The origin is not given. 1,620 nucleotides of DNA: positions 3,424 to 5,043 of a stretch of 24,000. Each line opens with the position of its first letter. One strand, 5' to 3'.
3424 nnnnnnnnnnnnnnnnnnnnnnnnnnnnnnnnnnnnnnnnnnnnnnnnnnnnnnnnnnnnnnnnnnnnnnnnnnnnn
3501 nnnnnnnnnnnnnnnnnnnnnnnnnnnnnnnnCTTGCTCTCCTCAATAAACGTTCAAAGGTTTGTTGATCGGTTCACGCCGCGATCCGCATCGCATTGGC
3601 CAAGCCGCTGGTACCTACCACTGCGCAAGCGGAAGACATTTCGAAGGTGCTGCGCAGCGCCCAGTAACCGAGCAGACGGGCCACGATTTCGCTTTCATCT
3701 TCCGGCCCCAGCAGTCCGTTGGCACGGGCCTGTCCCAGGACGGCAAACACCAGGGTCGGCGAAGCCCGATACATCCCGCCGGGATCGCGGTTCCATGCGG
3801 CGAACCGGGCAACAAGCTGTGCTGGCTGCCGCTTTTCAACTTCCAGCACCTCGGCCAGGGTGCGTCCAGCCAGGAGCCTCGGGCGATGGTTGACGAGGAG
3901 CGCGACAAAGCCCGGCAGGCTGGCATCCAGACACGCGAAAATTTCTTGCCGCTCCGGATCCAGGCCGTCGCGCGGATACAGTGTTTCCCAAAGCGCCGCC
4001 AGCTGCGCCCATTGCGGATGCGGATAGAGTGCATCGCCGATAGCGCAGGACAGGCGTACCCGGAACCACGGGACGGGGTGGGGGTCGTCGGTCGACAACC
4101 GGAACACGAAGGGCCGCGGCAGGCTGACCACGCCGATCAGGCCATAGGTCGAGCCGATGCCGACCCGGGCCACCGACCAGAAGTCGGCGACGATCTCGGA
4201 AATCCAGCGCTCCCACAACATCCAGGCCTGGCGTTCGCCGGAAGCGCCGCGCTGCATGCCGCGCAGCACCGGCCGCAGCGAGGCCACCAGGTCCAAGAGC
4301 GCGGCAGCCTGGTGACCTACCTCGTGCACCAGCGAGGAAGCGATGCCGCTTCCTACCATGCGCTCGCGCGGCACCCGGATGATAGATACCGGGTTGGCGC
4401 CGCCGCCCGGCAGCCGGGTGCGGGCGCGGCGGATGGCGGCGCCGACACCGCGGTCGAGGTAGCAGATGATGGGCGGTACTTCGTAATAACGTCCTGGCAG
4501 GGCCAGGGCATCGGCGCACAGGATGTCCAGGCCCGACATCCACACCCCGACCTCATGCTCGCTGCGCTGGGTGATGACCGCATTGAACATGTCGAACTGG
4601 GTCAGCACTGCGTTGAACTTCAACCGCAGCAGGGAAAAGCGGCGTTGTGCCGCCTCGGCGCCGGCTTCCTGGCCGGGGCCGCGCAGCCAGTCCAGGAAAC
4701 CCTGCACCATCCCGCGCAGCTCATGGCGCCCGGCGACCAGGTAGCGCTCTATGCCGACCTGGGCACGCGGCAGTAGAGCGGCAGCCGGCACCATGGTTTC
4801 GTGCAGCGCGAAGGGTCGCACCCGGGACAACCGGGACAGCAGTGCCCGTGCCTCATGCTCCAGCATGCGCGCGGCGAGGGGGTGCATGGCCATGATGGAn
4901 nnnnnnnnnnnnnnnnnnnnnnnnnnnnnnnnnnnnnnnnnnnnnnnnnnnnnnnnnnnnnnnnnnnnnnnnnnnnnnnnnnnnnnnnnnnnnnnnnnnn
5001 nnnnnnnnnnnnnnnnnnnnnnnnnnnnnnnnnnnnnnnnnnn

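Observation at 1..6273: Tightly coupled five-gene operon of unassigned function: duplicated acidic-repeat/glycine-zipper protein, HExxH protein, 734-aa protein, atypical PLP enzyme and a further ORF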

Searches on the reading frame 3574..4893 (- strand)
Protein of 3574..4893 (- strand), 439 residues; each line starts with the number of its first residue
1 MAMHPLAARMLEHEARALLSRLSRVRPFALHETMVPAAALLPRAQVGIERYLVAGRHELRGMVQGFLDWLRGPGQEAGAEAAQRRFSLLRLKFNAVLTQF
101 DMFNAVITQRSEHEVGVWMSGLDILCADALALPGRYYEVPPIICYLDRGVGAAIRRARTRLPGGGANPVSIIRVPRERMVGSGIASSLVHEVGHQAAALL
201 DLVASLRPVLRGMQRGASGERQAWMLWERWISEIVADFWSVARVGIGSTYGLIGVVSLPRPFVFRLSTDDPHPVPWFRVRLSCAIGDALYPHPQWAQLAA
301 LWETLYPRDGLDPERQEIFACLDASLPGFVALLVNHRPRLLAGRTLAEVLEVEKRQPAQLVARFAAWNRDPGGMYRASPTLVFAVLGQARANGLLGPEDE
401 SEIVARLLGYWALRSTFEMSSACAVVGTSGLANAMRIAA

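Call 3: search_protein_families(library=pfam, proteins=[window:3574-4893:-], max_evalue=0.1)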
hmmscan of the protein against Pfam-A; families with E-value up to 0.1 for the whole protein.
window:3574-4893:- (439 aa): 0 families

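Call 4: search_protein_families(library=ncbifam, proteins=[window:3574-4893:-], max_evalue=0.1)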
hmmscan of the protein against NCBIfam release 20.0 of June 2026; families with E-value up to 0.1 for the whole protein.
window:3574-4893:- (439 aa): 0 families

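Call 13: find_homologous_proteins(query=window:3574-4893:-)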
Query window:3574-4893:- (439 aa): 5797 proteins with E <= 0.001 among 8000 candidates; the best 120 are listed.
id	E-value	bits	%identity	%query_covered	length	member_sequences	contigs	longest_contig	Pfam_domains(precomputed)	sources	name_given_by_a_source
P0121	8.8e-281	949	97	100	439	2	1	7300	-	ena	-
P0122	1.1e-234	797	80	100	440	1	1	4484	-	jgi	jgi:hypothetical protein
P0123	3.9e-227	772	79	100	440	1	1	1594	-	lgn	-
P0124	1.5e-225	767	78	99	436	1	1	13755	-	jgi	jgi:hypothetical protein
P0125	2.4e-224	763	76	100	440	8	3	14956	-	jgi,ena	-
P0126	1.8e-208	711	71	99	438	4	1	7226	-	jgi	-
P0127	1.5e-206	704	74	97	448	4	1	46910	-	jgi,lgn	jgi:hypothetical protein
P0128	3.1e-203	694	72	99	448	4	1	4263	-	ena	-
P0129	5.8e-201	686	70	100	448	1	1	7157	-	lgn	-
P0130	6.9e-201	686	71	97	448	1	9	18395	-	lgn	-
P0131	1.7e-200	685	72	97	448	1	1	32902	-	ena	-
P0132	5.1e-200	683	71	96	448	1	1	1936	-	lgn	-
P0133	9.7e-200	682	71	97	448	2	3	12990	-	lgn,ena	-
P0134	2.1e-199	681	72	97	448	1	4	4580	-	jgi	jgi:hypothetical protein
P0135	2.1e-199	681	70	97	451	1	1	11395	-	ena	-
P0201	1.0e-190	652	70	96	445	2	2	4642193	-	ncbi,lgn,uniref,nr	ncbi:hypothetical protein [Pseudomonas oryzae]|uniref:Uncharacterized protein n=1 Tax=Pseudomonas or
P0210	5.0e-190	650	67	96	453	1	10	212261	-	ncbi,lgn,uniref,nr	ncbi:hypothetical protein SAMN05216317_1127 [Nitrosomonas eutropha]|uniref:hypothetical protein n=1 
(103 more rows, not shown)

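Call 14: search_solved_structures(query=window:3574-4893:-, max_evalue=10)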
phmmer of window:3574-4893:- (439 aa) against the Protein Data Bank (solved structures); distinct sequences matched with E-value up to 10: 0.

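Call 25: find_encoding_contigs(protein=P0121, flank=10000, max_places=2)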
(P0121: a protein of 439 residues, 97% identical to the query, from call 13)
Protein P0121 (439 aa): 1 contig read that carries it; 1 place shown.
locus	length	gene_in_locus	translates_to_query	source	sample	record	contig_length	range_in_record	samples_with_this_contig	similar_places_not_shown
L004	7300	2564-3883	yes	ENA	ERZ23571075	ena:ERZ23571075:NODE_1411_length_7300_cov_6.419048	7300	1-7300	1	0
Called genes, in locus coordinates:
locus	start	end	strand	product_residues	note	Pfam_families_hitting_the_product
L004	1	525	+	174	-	?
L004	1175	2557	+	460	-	-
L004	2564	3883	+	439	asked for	-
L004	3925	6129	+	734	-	-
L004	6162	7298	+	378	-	?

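Call 26: find_encoding_contigs(protein=P0125, flank=10000, max_places=2)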
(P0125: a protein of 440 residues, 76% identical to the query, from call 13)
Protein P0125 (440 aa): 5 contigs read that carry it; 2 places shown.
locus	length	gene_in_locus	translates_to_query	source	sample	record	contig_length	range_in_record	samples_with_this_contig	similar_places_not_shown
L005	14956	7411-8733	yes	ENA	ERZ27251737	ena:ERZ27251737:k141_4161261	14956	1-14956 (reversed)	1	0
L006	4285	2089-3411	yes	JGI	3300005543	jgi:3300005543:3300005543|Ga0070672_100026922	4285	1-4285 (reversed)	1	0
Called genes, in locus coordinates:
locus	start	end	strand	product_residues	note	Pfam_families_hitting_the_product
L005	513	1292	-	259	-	-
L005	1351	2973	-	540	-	-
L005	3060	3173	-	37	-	-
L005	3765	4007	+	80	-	-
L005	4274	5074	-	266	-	-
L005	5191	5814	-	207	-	PF01527:HTH_Tnp_1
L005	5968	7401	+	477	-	-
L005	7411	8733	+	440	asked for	-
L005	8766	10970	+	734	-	-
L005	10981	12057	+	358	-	PF00155:Aminotran_1_2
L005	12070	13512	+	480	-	PF01471:PG_binding_1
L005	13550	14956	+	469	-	?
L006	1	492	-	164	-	?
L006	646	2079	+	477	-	-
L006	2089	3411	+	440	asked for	-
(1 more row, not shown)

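Call 27: predict_structure(alignment_id=A1)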
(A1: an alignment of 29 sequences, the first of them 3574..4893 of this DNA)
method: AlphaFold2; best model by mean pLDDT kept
length: 439 residues; sequences in the alignment: 29
mean_pLDDT: 73.9   pTM: 0.77
mean pLDDT of the five models: 73.9, 65.4, 63.9, 61.4, 55.9
residues with pLDDT >= 90: 71; 70-90: 216; 50-70: 110; < 50: 42
segments of 3 or more residues with pLDDT < 50: 105-114, 149-167, 255-265
pLDDT, mean of each block of 10 residues (from residue 1): 74 79 63 59 68 80 92 81 77 68 47 54 82 72 56 33 42 57 69 80 91 80 89 87 76 47 52 76 91 86 74 83 92 92 90 89 95 90 89 83 81 74 60 51
secondary structure, 60 per line:
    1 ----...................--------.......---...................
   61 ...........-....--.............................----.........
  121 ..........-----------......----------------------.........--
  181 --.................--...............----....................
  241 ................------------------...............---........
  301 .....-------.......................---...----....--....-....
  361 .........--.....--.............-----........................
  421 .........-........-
elements in order: H5-23 H32-38 H42-71 H73-76 H79-107 H112-130 E142-147 E170-175 H183-199 H202-216 H221-256 H275-289 H293-305 H313-335 H346-349 H352-355 H357-369 H372-376 H379-391 H397-429 H431-438
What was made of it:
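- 3574..4893 (-): M: 439-aa predicted zinc metallopeptidase, with HEVGH at 4312-4326 and SEIVAD (candidate third ligand Glu233 and Asp237) at 4183-4200. AlphaFold2 model pLDDT 74, mostly helical, with two strands before the HExxH helix (call 27).
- Closest known: Gluzincin. Same: The predicted strands come just before the HExxH helix (call 27).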

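Call 28: search_protein_representatives(protein=window:3574-4893:-)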
Query: 439 residues. Proteins with E-value up to 0.001 (for the whole library): 988; up to 1e-10: 658; up to 1e-30: 232. The best 150 are listed.
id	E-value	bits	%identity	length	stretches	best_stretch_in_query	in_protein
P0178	1.3e-193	660.2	70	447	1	2-431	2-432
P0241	8.6e-138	476.2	57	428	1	9-415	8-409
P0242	3.3e-131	454.5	67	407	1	9-321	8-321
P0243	4.4e-126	437.6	64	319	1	1-307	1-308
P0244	4.4e-115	401.4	50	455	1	11-424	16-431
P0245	5.1e-114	397.9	48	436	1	9-417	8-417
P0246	2.8e-113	395.4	50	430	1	10-414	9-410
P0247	2.0e-112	392.6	58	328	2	207-403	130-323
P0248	6.3e-112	390.9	46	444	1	9-415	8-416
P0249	1.1e-111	390.1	47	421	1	5-425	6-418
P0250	9.8e-111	387.0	47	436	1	7-425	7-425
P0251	4.7e-110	384.8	60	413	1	5-316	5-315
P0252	4.6e-108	378.2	47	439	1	10-419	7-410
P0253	5.6e-108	377.9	46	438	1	9-418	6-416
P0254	5.5e-107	374.7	56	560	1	10-339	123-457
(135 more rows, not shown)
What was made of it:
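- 3574..4893 (-): More than 5,700 homologous clusters (call 13) and 988 representative clusters at 50% identity (call 28).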

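Call 33: fold_search(model_id=the predicted structure, library=pdb)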
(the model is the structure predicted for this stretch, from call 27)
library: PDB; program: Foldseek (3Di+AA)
matches with E <= 10: 97; with E <= 0.001: 0
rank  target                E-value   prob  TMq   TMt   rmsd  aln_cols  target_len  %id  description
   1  4l6r                  1.2e+00  0.10  0.17  0.18  21.0       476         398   12  Structure of the class B human glucagon G protein coupled receptor (released 2013-07-24)
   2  6me7_B                1.2e+00  0.09  0.15  0.17  21.7       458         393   14  XFEL crystal structure of human melatonin receptor MT2 (H208A) in complex with 2-phenylmelatonin (released 2019-04-24)
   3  4gyc_A                1.2e+00  0.09  0.12  0.19  18.3       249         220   16  Structure of the SRII(D75N mutant)/HtrII Complex in I212121 space group ("U" shape) (released 2013-05-08)
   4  9g37_A                1.3e+00  0.09  0.13  0.10  25.3       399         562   12  Cryo-EM structure of IrtAB 3xHtoA mutant in outward-occluded state in presence of mycobactin under turnover conditions (released 2024-12-18)
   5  4rwd_A                1.3e+00  0.08  0.15  0.16  22.8       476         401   12  XFEL structure of the human delta opioid receptor in complex with a bifunctional peptide (released 2015-01-14)
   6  8t03_A                1.3e+00  0.08  0.10  0.17  18.2       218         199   15  Structure of mouse Myomaker bound to Fab18G7 in detergent (released 2023-09-27)
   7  6ien_D                1.3e+00  0.04  0.11  0.11  23.9       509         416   12  Substrate/product bound Argininosuccinate lyase from Mycobacterium tuberculosis (released 2019-02-20)
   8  4rwd_B                1.4e+00  0.07  0.14  0.15  23.2       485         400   12  XFEL structure of the human delta opioid receptor in complex with a bifunctional peptide (released 2015-01-14)
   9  4f35_C                1.5e+00  0.08  0.18  0.18  21.4       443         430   12  Crystal Structure of a bacterial dicarboxylate/sodium symporter (released 2012-10-24)
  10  4rwa_B                1.5e+00  0.06  0.13  0.14  23.2       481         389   12  Synchrotron structure of the human delta opioid receptor in complex with a bifunctional peptide (PSI community target) (released 2015-01-14)
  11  4n6h                  1.7e+00  0.05  0.13  0.14  24.0       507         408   13  1.8 A Structure of the human delta opioid 7TM receptor (PSI Community Target) (released 2013-12-25)
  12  7a27_CCC              1.7e+00  0.02  0.08  0.09  25.2       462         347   11  Structure of soluble SmhA crystal form 2 of the tripartite alpha-pore forming toxin, Smh, from Serratia marcescens. (released 2021-03-31)
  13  8t07_A                1.8e+00  0.07  0.10  0.17  18.3       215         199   15  Structure of mouse Myomaker mutant-Y118A bound to Fab18G7 (released 2023-09-27)
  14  4yay                  1.8e+00  0.04  0.11  0.12  24.1       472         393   10  XFEL structure of human Angiotensin Receptor (released 2015-04-22)
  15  4rwa_A                1.9e+00  0.06  0.13  0.14  22.4       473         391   13  Synchrotron structure of the human delta opioid receptor in complex with a bifunctional peptide (PSI community target) (released 2015-01-14)
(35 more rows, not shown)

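Call 34: search_solved_structures(query=A1, max_evalue=10, show_alignments=2)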
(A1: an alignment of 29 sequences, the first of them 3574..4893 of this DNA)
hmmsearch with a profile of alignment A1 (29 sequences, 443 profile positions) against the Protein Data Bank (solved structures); distinct sequences matched with E-value up to 10: 0.

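Call 37: search_protein_families(library=pfam, proteins=[L005:12070-13512:+, L005:13550-14956:+], max_evalue=0.01)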
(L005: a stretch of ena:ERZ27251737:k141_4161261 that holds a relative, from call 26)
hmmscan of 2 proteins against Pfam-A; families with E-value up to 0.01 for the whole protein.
L005:12070-13512:+ (480 aa): 1 family
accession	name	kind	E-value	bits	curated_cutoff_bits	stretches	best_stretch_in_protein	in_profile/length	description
PF01471.23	PG_binding_1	-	4.3e-12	46.5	23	1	44-98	3-57/57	Putative peptidoglycan binding domain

L005:13550-14956:+ (469 aa): 2 families
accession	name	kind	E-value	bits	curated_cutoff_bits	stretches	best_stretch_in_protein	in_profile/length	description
PF01510.30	Amidase_2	-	1.8e-12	48.2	26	1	297-421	4-131/131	N-acetylmuramoyl-L-alanine amidase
PF01471.23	PG_binding_1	-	2.5e-07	31.2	23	1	124-179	2-57/57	Putative peptidoglycan binding domain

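Call 47: search_protein_families(library=phrogs, proteins=[window:3574-4893:-], max_evalue=0.01)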
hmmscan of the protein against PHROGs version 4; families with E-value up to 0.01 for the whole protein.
window:3574-4893:- (439 aa): 0 families

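Call 48: search_protein_families(library=padloc, proteins=[window:3574-4893:-], max_evalue=0.01)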
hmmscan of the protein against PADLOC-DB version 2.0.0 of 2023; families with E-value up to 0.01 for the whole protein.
window:3574-4893:- (439 aa): 0 families

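Call 57: find_related_loci(query=A1, collection=genome_contigs, flank=10000)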
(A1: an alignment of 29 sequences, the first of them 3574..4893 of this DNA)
Query A1 (439 aa) in genome_contigs; peptide patterns used: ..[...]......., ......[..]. (x = any residue, [..] = any of these).
599 stretches matched a pattern (row limit reached: there are more); 350 encode a relative of the query (tblastn E <= 1e-3); the best 80 are kept; 80 distinct loci.
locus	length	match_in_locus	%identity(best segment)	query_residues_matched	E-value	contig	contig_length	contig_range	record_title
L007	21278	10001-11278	70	1-425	0e+0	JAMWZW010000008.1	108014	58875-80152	MAG: Nitrosomonas sp. isolate JAMMSM_AOB_3 opera_contig_51, whole genome shotgun sequence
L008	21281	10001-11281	72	1-427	0e+0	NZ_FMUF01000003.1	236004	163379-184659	Nitrosospira sp. Nsp1, whole genome shotgun sequence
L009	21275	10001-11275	70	1-424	0e+0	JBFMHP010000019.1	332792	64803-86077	MAG: Pseudomonadota bacterium isolate MAG326 MAG326_19, whole genome shotgun sequence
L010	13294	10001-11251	71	10-425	0e+0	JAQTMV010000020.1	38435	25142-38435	MAG: Methylococcales bacterium isolate STA_49 NODE_2059_length_38435_cov_4.359272_Sandtown_A, whole genome shotgun seque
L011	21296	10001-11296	67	1-431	0e+0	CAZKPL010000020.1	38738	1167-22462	MAG TPA_asm: uncultured Nitrosomonas sp. isolate SRP263991_co5_92 genome assembly, contig: NODE_2179_length_38738_cov_11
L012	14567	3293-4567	68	1-424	0e+0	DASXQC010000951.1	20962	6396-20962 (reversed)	MAG TPA_asm: Reyranella sp. isolate SMAG_U5424 k141_4601726, whole genome shotgun sequence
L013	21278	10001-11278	67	1-425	0e+0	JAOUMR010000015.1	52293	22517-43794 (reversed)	MAG: Nitrospira sp. isolate 8_1_July_SF_Bin45 8_1_July_SF_Bin45_scaffold_148_c1, whole genome shotgun sequence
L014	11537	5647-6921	68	1-424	0e+0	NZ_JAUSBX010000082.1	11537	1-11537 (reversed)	MAG: Methylicorpusculum sp. isolate E9_concoct.bin.41 E9_k141_26049, whole genome shotgun sequence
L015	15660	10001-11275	67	1-424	0e+0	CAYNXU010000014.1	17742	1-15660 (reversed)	MAG TPA_asm: uncultured Nitrosomonas sp. isolate SRP287453_co1_102 genome assembly, contig: NODE_5667_length_17742_cov_5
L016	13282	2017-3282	69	3-424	0e+0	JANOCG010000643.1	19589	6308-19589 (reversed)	MAG: Rhizobacter sp. isolate VAR_17_metabat_424 VAR_17_k141_1714407, whole genome shotgun sequence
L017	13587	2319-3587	69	3-425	0e+0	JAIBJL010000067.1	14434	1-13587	MAG: Gammaproteobacteria bacterium isolate CR_Sed_300A_bin.95 scaffold_209, whole genome shotgun sequence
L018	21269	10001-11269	66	1-423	0e+0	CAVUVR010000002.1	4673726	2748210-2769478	MAG: uncultured Alphaproteobacteria bacterium isolate MFD05537.bin.1.20 genome assembly, contig: contig_626, whole genom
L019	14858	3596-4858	68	3-424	0e+0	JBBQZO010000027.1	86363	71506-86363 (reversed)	MAG: Burkholderiales bacterium isolate Co_metawrap_2235 Cmw_2235_k141_26650916_length_86363_cov_11.0000, whole genome sh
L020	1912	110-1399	67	1-429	0e+0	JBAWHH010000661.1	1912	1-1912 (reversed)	MAG: Rhodocyclaceae bacterium isolate MFD04340_ilm_asm_bin1 k127_55269, whole genome shotgun sequence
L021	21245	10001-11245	66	10-426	0e+0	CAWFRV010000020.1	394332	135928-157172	MAG: uncultured Gammaproteobacteria bacterium isolate MFD00905.bin.3.287 genome assembly, contig: contig_607, whole geno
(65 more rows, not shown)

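Call 61: fold_search(model_id=the predicted structure, library=viral)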
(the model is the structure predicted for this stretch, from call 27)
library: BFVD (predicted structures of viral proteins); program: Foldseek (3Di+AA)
matches with E <= 10: 80; with E <= 0.001: 0
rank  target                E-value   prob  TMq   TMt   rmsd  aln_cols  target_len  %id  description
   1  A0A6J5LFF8            8.0e-01  0.07  0.13  0.07  24.9       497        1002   11  Uncharacterized protein [uncultured Caudovirales phage]
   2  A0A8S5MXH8            1.1e+00  0.08  0.15  0.13  24.1       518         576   13  Tail tape measure [Siphoviridae sp. cth2082]
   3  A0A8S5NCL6            1.1e+00  0.07  0.14  0.06  25.1       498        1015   12  Minor tail protein [Siphoviridae sp. ctUse40]
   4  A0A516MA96            1.5e+00  0.03  0.09  0.05  26.2       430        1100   12  (no name in the UniProt tables at hand)
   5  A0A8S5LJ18            1.6e+00  0.12  0.23  0.10  21.4       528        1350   13  Minor tail protein [Siphoviridae sp. ct3o911]
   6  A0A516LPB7            1.7e+00  0.03  0.09  0.09  39.6       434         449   13  (no name in the UniProt tables at hand)
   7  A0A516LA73            2.0e+00  0.03  0.11  0.06  30.6       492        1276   10  (no name in the UniProt tables at hand)
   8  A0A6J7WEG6            2.0e+00  0.02  0.08  0.07  44.7       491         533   14  Uncharacterized protein (Fragment) [uncultured Caudovirales phage]
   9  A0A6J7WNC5            2.9e+00  0.06  0.15  0.10  26.7       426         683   12  Uncharacterized protein [uncultured Caudovirales phage]
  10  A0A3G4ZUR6            3.0e+00  0.04  0.11  0.11  19.7       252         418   12  Uncharacterized protein [Edafosvirus sp.]
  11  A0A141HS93            3.0e+00  0.02  0.08  0.04  26.8       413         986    9  (no name in the UniProt tables at hand)
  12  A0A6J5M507            3.2e+00  0.03  0.14  0.05  33.7       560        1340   12  Phage tail tape measure protein [uncultured Caudovirales phage]
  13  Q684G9                3.4e+00  0.03  0.12  0.15  22.8       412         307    9  (no name in the UniProt tables at hand)
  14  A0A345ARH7            3.4e+00  0.03  0.13  0.06  32.4       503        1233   12  Tail tape measure protein [Paenibacillus phage Wanderer]
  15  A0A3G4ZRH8            3.6e+00  0.05  0.16  0.18  20.3       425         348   11  DUF2157 domain-containing protein [Dasosvirus sp.]
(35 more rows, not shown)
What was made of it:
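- On Gluzincin zinc metallopeptidase (clan MA(E)): Foldseek against PDB and BFVD found nothing below E = 0.8 (calls 33, 61).
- Tried and rejected: Foldseek of the M model against PDB and viral structures (calls 33, 61).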

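Call 67: search_protein_families(library=pfam, proteins=[L005:12070-13512:+], max_evalue=0.01)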
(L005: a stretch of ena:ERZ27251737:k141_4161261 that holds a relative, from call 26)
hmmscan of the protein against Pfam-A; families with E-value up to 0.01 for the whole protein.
L005:12070-13512:+ (480 aa): 1 family
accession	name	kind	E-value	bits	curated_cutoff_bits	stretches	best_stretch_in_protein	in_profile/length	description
PF01471.23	PG_binding_1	-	4.3e-12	46.5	23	1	44-98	3-57/57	Putative peptidoglycan binding domain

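Call 74: search_dna_similar(query=window:3574-4893:-, collection=plasmids, mode=protein, max_rows=15)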
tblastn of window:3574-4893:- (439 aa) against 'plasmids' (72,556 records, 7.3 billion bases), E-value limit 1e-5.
Records with a match: 5; places in all: 5; records where one place covers at least 80% of the query: 4.
Best place of each record, by identity: 60-80% 3; <60% 2.
By first word of the organism name: Rhizobium 2; Paraburkholderia 2; Ensifer 1.
By predicted mobility (MOB-suite, as given by PLSDB): non-mobilizable 3; conjugative 1; mobilizable 1.
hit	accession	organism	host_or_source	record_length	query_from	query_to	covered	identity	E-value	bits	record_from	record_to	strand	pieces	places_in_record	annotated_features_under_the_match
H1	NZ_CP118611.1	Ensifer adhaerens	Pure isolate,Rhizosphere of Cyperus ...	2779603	1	429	98%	62.7%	4e-167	527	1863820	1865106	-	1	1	none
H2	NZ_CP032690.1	Rhizobium sp. CCGE532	Phaseolus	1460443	1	419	95%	62.5%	1e-154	491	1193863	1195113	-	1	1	record has no annotation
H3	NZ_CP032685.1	Rhizobium sp. CCGE531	Phaseolus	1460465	1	419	95%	62.5%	1e-154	491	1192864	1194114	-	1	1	record has no annotation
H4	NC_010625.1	Paraburkholderia phymatum STM815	-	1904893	7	423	95%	51.1%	1e-112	370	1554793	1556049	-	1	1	record has no annotation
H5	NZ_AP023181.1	Paraburkholderia sp. PGU19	Physopelta gutta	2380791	100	372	62%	26.0%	5e-11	73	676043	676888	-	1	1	none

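Call 76: get_annotated_region(hit=H1, flank=12000)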
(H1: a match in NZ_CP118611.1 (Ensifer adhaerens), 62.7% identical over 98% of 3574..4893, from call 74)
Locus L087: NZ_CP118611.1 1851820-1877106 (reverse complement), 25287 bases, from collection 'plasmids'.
description: Ensifer adhaerens strain CTYH.Ch1 plasmid pCTYH.Ch1_1, complete sequence
organism: Ensifer adhaerens (NCBI taxid 106592)
taxonomy: Bacteria; Pseudomonadota; Alphaproteobacteria; Hyphomicrobiales; Rhizobiaceae; Ensifer; Ensifer adhaerens
host: -; source: Pure isolate,Rhizosphere of Cyperus brevifolius; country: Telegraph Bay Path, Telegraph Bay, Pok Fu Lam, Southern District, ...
typing (MOB-suite, as given by PLSDB): conjugative; relaxase MOBQ; mating-pair formation MPF_T
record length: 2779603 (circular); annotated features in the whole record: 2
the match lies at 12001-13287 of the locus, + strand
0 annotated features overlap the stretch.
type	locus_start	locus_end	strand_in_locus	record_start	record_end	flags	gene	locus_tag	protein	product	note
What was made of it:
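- Tried and rejected: The plasmid records containing M carry no annotation (calls 74, 76).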
